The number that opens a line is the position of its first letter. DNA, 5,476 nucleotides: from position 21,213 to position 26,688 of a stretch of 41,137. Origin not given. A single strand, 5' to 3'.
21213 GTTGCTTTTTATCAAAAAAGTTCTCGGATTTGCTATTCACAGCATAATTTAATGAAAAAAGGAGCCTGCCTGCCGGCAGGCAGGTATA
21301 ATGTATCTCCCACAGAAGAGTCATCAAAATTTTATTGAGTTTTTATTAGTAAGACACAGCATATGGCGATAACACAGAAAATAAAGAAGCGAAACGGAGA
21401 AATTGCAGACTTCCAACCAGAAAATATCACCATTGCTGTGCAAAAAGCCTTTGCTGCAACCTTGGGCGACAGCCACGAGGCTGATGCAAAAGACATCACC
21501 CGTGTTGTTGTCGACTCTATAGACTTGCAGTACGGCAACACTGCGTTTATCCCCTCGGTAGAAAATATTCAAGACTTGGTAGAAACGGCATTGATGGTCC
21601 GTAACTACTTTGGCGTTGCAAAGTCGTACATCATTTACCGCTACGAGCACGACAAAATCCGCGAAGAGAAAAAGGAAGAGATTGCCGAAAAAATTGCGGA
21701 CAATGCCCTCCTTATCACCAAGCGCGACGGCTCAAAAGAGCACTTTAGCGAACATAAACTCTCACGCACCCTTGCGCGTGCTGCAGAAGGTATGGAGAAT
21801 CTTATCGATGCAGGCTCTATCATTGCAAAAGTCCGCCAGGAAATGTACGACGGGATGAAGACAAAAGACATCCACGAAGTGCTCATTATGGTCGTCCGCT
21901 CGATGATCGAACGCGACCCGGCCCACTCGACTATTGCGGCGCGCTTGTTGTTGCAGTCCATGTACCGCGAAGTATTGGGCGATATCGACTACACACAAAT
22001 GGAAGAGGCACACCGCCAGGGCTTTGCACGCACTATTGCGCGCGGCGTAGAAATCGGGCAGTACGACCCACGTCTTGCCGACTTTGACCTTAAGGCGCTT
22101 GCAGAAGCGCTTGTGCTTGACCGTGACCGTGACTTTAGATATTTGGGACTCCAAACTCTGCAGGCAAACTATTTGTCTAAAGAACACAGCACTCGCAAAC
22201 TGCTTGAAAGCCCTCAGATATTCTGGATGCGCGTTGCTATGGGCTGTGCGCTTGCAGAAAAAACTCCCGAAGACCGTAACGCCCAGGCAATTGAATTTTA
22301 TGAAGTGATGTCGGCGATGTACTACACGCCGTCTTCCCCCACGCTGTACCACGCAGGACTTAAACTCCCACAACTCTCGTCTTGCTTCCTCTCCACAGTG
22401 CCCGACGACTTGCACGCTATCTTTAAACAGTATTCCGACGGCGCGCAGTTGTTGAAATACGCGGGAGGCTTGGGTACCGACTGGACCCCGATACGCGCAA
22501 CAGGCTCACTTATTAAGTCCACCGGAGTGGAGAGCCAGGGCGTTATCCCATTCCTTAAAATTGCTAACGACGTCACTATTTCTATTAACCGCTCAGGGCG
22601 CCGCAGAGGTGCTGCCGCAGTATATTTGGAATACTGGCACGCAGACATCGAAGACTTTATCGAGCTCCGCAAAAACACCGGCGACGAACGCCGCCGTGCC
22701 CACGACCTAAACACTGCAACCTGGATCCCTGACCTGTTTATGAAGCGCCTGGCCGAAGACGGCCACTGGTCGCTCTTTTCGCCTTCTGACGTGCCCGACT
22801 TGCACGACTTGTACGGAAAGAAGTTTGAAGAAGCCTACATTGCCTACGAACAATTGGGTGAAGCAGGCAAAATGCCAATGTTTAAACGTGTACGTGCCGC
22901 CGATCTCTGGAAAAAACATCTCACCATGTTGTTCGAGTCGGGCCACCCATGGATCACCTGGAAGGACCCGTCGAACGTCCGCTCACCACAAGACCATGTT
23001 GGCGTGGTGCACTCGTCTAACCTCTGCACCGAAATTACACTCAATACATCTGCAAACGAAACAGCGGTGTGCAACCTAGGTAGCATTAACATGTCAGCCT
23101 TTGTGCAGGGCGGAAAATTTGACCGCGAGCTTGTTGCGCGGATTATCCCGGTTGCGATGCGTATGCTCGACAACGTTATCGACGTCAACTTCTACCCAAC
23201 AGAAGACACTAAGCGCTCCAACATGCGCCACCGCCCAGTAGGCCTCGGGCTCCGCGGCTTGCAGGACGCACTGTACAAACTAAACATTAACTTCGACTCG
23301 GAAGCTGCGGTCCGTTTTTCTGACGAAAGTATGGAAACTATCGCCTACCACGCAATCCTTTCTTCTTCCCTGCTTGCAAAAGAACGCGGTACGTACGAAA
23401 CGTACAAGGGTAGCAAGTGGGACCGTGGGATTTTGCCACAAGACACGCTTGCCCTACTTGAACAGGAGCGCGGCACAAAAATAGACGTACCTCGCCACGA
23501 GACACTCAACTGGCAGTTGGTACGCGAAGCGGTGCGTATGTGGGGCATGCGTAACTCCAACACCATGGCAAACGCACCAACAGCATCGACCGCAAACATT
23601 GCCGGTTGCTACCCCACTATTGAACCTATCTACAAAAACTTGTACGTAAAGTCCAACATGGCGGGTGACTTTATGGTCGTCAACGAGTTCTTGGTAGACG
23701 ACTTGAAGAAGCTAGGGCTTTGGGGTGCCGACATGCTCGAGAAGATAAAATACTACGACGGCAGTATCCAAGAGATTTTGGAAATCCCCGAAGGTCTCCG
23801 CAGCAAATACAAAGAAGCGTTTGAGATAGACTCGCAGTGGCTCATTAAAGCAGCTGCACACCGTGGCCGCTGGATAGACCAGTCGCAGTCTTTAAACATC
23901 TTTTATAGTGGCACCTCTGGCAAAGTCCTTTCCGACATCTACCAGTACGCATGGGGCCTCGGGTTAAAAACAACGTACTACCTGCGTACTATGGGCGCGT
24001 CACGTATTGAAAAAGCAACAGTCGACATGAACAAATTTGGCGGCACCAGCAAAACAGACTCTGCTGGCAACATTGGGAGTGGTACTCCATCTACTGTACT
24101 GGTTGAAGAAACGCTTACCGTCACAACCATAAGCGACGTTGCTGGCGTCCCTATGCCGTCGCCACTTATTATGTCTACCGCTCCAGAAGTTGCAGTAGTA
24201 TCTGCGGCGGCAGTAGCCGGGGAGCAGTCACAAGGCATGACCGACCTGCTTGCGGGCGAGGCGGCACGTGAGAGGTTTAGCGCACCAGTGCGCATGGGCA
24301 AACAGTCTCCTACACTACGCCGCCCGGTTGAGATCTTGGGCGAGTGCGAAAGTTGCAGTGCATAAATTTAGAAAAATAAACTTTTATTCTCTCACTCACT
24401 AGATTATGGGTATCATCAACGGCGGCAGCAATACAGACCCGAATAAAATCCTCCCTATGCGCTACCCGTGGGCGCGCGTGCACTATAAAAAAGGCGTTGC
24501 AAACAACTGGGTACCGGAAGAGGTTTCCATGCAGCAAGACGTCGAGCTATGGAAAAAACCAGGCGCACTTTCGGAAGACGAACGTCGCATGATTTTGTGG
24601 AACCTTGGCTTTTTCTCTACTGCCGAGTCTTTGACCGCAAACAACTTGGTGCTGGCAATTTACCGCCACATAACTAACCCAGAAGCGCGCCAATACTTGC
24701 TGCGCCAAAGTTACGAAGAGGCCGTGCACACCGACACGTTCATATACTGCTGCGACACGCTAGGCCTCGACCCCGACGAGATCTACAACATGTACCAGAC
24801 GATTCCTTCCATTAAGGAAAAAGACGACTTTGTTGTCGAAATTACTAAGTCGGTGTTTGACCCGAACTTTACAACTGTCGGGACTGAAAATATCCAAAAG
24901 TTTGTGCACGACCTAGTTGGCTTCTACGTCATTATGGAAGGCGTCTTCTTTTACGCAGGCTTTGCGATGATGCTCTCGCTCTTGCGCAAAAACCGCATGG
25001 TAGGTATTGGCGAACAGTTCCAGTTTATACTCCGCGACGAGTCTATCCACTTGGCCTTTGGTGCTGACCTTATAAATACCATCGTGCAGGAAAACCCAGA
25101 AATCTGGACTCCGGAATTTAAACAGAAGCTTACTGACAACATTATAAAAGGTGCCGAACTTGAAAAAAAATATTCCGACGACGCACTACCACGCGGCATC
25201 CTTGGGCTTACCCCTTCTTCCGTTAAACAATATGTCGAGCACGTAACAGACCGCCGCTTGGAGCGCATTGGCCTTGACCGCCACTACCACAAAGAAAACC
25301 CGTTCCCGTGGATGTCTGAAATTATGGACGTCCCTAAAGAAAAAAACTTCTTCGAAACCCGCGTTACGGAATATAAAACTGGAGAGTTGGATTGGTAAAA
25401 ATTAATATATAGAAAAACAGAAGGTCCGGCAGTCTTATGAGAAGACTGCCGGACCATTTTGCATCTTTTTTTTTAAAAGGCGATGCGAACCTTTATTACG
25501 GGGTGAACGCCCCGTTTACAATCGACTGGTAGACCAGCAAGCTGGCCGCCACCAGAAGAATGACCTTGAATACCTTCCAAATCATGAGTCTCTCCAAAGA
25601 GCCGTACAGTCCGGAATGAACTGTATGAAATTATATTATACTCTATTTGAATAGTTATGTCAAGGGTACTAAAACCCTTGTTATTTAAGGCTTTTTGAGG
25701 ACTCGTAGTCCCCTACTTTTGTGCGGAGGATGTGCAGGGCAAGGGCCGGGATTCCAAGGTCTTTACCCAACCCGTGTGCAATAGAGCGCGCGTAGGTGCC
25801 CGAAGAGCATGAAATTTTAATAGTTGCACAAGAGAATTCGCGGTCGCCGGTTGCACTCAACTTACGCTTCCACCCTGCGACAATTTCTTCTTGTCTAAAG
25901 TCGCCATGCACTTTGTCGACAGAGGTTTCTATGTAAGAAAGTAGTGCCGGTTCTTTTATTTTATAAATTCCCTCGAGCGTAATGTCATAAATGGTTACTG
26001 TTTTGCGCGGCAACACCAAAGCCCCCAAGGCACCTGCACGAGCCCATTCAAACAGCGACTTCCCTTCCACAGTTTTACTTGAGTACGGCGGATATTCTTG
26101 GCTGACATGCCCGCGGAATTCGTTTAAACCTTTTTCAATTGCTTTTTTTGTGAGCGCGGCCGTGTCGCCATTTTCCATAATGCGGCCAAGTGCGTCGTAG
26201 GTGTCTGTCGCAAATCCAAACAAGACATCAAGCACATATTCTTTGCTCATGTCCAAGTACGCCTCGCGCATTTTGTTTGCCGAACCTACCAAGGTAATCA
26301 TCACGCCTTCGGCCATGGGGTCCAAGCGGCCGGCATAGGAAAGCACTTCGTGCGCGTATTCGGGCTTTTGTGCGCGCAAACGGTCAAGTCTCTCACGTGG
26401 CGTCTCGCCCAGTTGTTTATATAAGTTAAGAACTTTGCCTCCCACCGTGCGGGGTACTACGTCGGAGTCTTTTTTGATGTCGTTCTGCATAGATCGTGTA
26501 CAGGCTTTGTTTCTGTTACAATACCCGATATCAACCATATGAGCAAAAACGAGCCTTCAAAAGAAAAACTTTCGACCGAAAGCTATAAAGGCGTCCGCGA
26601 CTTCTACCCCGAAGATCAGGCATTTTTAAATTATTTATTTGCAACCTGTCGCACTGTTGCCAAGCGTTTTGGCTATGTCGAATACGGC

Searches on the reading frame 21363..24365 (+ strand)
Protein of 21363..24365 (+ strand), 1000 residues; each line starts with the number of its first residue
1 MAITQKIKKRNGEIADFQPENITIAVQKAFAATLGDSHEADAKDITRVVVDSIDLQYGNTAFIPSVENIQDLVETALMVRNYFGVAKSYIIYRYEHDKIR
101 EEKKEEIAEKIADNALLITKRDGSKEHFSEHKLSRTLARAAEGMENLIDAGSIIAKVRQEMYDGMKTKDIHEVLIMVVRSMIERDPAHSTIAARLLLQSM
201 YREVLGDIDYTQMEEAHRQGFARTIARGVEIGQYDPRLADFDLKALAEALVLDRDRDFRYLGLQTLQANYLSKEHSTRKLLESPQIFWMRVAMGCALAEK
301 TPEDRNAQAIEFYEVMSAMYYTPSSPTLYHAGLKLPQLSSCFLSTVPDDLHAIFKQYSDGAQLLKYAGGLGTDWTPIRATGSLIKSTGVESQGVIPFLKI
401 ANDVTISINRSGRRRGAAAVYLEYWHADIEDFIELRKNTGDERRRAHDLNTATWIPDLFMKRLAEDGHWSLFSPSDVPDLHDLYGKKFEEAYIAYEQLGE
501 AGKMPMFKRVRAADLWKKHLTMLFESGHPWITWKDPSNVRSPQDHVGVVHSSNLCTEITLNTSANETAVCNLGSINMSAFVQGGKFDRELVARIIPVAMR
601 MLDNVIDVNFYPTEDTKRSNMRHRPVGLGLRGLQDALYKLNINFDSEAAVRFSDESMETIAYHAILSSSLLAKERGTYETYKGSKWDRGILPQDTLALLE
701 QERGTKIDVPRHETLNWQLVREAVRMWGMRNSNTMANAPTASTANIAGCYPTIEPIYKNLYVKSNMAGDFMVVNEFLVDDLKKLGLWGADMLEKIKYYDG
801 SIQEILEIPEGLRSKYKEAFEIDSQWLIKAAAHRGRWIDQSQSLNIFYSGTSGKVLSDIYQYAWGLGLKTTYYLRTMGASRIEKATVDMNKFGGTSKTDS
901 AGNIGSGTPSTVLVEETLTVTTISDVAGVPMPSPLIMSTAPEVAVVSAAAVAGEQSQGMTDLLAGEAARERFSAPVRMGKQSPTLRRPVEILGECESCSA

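Call 71: search_protein_families(library=pfam, proteins=[window:21363-24365:+], max_evalue=0.00001)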
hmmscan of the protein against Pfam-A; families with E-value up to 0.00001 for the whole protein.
window:21363-24365:+ (1000 aa): 3 families
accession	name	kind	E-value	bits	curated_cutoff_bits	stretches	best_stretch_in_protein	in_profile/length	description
PF02867.20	Ribonuc_red_lgC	-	3.8e-183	610.3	23.9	1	339-874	1-523/523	Ribonucleotide reductase, barrel domain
PF03477.21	ATP-cone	-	9.8e-30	103.4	25.8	2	6-98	2-88/88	ATP cone domain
PF00317.26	Ribonuc_red_lgN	-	3.5e-21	75.5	28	1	257-335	2-76/77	Ribonucleotide reductase, all-alpha domain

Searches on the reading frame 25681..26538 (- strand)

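Call 71: search_protein_families(library=pfam, proteins=[window:25681-26538:-], max_evalue=0.00001)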
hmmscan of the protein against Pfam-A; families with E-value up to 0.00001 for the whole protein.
window:25681-26538:- (285 aa): 1 family
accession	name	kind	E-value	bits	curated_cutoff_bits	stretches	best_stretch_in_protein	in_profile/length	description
PF01509.24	TruB_N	-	6.4e-30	104.9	27.3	1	67-191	10-132/149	TruB family pseudouridylate synthase (N terminal domain)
